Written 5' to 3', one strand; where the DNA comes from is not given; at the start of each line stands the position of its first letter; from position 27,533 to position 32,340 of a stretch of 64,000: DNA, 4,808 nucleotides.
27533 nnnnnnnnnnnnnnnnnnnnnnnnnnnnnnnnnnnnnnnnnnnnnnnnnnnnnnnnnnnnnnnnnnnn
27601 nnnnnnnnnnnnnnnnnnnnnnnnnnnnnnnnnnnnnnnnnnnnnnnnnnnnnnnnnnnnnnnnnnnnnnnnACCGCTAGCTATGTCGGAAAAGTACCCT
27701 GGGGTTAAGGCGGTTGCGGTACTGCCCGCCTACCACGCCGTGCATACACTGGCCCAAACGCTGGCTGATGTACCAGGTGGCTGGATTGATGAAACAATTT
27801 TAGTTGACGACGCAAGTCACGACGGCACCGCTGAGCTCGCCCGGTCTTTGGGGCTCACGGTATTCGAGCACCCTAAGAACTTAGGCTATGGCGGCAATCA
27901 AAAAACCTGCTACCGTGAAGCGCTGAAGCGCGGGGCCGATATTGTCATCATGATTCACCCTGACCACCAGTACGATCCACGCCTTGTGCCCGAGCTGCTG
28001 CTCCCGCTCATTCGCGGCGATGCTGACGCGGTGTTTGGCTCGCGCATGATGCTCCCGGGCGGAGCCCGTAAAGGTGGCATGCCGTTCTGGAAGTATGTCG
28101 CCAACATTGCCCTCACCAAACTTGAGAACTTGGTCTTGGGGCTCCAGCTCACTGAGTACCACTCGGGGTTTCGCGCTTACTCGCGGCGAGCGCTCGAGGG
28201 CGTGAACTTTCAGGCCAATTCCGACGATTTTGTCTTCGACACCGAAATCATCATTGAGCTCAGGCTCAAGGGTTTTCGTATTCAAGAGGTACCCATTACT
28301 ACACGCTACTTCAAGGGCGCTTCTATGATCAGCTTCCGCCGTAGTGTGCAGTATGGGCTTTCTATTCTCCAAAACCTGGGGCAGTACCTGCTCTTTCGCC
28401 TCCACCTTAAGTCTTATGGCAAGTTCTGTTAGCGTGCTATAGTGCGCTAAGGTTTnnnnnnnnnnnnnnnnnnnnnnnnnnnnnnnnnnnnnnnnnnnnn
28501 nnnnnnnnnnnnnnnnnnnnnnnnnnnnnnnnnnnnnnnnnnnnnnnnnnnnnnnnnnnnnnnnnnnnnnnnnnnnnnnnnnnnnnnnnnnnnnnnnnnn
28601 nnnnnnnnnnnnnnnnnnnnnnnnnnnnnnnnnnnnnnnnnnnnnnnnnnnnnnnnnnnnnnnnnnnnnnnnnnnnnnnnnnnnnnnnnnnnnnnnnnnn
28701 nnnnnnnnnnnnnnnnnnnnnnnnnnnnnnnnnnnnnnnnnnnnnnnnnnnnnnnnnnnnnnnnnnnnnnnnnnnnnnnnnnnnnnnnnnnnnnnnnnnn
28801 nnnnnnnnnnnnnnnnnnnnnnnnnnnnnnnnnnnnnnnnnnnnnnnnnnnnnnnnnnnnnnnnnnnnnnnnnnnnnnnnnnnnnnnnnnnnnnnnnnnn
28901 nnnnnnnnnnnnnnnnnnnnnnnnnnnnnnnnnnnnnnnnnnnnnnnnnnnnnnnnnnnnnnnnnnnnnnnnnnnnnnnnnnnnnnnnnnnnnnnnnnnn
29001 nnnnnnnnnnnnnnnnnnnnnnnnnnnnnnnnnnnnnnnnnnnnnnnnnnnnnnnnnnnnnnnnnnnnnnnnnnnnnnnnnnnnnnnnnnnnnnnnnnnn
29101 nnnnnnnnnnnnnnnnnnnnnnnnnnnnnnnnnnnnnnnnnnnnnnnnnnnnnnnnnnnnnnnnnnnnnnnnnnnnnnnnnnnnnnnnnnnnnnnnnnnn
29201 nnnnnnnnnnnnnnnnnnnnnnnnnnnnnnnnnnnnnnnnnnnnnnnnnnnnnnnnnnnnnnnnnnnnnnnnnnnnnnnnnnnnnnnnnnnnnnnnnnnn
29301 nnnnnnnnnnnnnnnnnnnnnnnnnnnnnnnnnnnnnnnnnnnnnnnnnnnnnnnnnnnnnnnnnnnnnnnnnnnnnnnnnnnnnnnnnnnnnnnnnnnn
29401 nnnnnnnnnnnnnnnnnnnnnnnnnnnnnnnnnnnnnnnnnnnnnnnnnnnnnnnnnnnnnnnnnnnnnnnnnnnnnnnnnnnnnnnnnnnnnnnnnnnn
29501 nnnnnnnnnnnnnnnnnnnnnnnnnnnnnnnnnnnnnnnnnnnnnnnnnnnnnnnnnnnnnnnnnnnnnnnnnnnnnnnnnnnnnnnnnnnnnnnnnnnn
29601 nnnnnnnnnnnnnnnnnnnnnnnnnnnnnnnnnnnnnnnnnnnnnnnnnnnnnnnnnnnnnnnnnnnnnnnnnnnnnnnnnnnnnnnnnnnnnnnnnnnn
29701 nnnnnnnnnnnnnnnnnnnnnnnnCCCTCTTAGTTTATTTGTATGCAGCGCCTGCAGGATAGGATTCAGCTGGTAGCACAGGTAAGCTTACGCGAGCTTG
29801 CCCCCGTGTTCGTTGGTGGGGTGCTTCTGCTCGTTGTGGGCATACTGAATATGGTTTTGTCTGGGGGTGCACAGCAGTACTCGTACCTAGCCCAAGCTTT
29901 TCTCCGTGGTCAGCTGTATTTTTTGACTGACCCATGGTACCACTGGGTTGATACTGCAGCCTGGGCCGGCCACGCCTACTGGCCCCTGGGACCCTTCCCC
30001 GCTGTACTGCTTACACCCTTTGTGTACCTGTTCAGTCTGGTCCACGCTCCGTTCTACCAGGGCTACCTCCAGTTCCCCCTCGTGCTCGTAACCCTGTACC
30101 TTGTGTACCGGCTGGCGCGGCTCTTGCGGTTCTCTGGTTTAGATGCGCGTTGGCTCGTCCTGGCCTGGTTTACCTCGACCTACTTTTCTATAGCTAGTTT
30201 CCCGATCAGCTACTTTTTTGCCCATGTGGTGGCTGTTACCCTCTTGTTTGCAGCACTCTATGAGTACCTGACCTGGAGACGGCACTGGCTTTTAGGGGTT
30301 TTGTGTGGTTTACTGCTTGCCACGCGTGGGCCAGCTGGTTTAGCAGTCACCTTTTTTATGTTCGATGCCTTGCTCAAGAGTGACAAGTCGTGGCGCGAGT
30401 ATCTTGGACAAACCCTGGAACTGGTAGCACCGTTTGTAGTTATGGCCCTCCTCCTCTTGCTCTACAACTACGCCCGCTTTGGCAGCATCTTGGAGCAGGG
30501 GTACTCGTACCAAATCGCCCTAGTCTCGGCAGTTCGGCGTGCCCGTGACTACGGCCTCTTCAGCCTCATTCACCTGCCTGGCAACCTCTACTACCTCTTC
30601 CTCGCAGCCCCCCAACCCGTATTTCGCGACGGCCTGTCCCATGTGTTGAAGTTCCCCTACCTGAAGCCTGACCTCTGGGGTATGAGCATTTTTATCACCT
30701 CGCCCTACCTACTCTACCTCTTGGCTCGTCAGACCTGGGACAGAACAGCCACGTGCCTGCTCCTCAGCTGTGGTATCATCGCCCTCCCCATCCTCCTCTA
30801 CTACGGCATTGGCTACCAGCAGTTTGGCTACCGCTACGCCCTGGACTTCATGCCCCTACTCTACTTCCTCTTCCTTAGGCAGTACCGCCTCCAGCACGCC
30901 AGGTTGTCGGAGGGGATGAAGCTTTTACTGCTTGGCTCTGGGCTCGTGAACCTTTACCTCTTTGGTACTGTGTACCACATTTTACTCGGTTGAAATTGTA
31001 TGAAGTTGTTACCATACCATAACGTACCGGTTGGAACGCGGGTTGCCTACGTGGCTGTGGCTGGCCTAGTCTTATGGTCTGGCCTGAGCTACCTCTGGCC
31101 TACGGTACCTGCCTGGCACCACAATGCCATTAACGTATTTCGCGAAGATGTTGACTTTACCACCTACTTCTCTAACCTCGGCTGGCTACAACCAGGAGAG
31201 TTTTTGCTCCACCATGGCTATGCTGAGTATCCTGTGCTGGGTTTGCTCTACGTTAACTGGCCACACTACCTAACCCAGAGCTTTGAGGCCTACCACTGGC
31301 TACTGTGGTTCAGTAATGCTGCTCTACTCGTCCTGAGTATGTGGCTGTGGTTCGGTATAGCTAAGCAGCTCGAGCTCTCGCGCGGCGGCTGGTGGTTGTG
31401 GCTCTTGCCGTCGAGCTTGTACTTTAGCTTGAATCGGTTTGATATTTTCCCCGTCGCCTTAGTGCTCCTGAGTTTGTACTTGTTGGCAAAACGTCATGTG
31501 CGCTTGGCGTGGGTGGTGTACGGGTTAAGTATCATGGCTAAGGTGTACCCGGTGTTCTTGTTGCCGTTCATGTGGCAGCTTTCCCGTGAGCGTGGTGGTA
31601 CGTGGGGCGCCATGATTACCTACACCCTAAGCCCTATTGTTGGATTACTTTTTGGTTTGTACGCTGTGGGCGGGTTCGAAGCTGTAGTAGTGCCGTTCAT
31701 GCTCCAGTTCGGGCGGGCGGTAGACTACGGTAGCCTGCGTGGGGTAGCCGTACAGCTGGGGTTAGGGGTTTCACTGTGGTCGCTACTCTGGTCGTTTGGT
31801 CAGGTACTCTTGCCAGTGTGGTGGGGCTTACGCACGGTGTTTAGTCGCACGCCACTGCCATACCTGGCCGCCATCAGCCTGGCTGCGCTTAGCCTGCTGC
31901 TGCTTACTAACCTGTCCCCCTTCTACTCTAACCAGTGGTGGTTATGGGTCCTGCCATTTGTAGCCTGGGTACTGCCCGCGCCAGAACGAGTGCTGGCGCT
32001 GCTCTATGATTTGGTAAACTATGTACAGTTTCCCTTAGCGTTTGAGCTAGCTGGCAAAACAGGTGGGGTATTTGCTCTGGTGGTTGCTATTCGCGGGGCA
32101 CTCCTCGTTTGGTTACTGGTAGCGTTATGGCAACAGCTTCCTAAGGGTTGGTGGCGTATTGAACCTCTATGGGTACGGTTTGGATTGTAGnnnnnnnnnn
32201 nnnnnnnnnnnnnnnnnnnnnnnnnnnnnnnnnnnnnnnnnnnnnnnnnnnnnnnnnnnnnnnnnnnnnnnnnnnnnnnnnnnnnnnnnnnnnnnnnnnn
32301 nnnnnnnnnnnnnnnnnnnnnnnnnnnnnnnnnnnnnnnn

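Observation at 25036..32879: Eight-gene plus-strand cluster predicted to make polyprenol-phosphate-hexose and transfer it outside the membrane (PGI/PMI, two GT2 Ppm1-like synthases, four or five GT-C-like membrane proteins)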

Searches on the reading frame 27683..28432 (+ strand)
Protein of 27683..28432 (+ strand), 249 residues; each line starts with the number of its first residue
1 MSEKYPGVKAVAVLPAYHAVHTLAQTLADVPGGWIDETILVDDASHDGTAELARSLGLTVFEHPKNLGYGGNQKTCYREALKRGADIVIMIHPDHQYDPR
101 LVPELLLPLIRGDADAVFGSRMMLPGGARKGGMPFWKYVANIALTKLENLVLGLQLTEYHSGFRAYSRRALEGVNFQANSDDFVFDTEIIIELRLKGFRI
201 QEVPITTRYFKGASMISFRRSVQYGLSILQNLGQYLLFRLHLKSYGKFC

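Call 3: search_protein_families(library=pfam, proteins=[window:27683-28432:+], max_evalue=0.01)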
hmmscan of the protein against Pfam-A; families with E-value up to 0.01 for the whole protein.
window:27683-28432:+ (249 aa): 1 family
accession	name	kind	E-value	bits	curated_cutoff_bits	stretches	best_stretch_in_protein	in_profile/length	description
PF00535.33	Glycos_transf_2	-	4.1e-18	66.3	23.3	1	13-172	3-165/168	Glycosyl transferase family 2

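Call 4: search_protein_families(library=ncbifam, proteins=[window:27683-28432:+], max_evalue=0.01)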
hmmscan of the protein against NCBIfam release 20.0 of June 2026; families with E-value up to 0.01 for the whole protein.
window:27683-28432:+ (249 aa): 7 families
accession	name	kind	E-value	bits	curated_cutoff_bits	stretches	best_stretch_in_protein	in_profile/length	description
TIGR04182.1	glyco_TIGR04182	equivalog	1.8e-20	73.5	325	1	12-213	4-196/293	S-layer glycoprotein N-glycosyltransferase AglJ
NF058614.1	PPMAGASynPpgS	equivalog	1.1e-18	67.5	370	1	12-211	4-200/226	polyprenyl-phospho-N-acetylgalactosaminyl synthase PpgS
NF041391.1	DPhHxTase_Halo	equivalog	1.1e-16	60.4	375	1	38-215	26-191/213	dolichyl-phosphate hexose transferase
NF010496.0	PRK13915.1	equivalog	4.5e-07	29.2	262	1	10-112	33-145/307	glucosyl-3-phosphoglycerate synthase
NF047588.1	GlcsyltransPgfSStrep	equivalog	8.7e-06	25.1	500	1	37-226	36-215/308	glycosyltransferase PgfS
TIGR04283.1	glyco_like_mftF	equivalog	5.1e-05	23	182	1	16-105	7-93/221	TIGR04283 family arsenosugar biosynthesis glycosyltransferase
TIGR03469.1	HpnB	hypoth_equivalog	0.0013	17.9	379.25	1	3-57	41-96/386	hopene-associated glycosyltransferase HpnB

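Call 15: search_solved_structures(query=window:27683-28432:+, max_evalue=0.001)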
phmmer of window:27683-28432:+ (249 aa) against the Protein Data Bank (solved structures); distinct sequences matched with E-value up to 0.001: 4.
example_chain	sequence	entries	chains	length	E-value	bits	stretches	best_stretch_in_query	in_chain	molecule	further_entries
5mlz_A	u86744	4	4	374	4.6e-08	36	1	7-208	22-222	Dolichol monophosphate mannose synthase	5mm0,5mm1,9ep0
7osv_A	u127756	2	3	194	7.2e-05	25.5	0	65-94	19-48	DeNovoTIM6-SB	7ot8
7pdo_A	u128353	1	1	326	0.0002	24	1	12-113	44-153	Glucosyl-3-phosphoglycerate synthase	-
7p5l_A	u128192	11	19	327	0.0002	24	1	12-113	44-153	Glucosyl-3-phosphoglycerate synthase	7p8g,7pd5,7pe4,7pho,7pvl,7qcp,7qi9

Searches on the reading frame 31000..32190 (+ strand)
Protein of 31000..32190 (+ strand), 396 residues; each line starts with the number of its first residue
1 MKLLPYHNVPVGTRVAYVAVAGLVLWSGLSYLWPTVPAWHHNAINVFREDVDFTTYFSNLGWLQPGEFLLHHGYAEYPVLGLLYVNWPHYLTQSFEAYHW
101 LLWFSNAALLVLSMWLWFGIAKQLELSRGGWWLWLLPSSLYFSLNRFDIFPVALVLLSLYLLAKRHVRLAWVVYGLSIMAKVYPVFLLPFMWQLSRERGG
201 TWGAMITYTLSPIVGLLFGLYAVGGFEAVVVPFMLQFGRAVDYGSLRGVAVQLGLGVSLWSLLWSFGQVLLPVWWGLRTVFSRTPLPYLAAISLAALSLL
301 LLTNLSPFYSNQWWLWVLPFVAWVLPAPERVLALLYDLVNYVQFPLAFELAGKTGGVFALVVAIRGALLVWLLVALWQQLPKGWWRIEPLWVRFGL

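Call 3: search_protein_families(library=pfam, proteins=[window:31000-32190:+], max_evalue=0.01)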
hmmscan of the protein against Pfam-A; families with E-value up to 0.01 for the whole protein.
window:31000-32190:+ (396 aa): 2 families
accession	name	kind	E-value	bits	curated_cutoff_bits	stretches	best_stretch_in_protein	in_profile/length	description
PF05007.19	Mannosyl_trans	-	1.3e-07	32.3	23.4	1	149-239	9-99/259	Mannosyltransferase (PIG-M)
PF09594.16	GT87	-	5.7e-05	23.4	25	1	77-301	3-235/237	Glycosyltransferase family 87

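Call 4: search_protein_families(library=ncbifam, proteins=[window:31000-32190:+], max_evalue=0.01)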
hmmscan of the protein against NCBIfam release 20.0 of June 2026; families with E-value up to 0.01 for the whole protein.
window:31000-32190:+ (396 aa): 0 families

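Call 12: search_solved_structures(query=window:31000-32190:+, max_evalue=10)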
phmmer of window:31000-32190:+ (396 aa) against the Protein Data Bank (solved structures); distinct sequences matched with E-value up to 10: 0.

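Call 33: find_homologous_proteins(query=window:31000-32190:+)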
Query window:31000-32190:+ (396 aa): 15 proteins with E <= 0.001 among 8000 candidates.
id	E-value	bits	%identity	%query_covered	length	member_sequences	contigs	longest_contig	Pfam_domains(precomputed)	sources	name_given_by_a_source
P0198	4.1e-259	878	100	100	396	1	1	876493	PF05007.20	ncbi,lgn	-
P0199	1.7e-142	494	64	92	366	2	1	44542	PF05007.20,PF09594.17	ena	-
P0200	5.1e-137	476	64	87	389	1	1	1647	PF05007.20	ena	-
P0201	5.5e-132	459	71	78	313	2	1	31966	PF05007.20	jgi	jgi:hypothetical protein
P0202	1.6e-94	336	44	94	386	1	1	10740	PF09594.17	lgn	-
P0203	7.8e-94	333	43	95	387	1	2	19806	-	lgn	-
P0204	5.1e-79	284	47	87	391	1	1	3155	-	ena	-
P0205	1.0e-74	270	45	85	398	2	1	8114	-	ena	-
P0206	2.6e-74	269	45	84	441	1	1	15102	PF09594.17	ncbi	-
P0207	7.3e-74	267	45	87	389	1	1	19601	-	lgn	-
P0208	1.7e-71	260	42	86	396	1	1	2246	-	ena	-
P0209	2.1e-69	253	45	84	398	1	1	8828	PF09594.17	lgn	-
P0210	1.7e-65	240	42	88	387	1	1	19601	PF09594.17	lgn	-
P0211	5.2e-16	77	28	88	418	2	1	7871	PF09594.17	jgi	jgi:hypothetical protein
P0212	1.3e-13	69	30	83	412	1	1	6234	-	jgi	jgi:hypothetical protein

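Call 49: search_solved_structures(query=A3, max_evalue=10)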
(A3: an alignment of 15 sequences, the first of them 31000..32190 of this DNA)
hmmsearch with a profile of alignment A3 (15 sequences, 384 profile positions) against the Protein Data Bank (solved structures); distinct sequences matched with E-value up to 10: 3.
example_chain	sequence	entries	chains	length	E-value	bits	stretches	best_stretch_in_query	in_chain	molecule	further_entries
23gx_B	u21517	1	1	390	3.5e-07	32.8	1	37-320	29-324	GPI mannosyltransferase 1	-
9wno_A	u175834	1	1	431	9.9e-07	31.3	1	34-322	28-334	GPI mannosyltransferase 1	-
23gf_B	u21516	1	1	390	5.5e-06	28.8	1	42-320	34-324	GPI mannosyltransferase 1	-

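Call 93: search_protein_families(library=pfam, proteins=[window:31000-32190:+], max_evalue=10)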
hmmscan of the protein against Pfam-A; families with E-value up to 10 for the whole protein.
window:31000-32190:+ (396 aa): 2 families
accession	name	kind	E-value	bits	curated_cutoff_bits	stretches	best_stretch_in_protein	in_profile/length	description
PF05007.19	Mannosyl_trans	-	1.3e-07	32.3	23.4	1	149-239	9-99/259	Mannosyltransferase (PIG-M)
PF09594.16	GT87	-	5.7e-05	23.4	25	1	77-301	3-235/237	Glycosyltransferase family 87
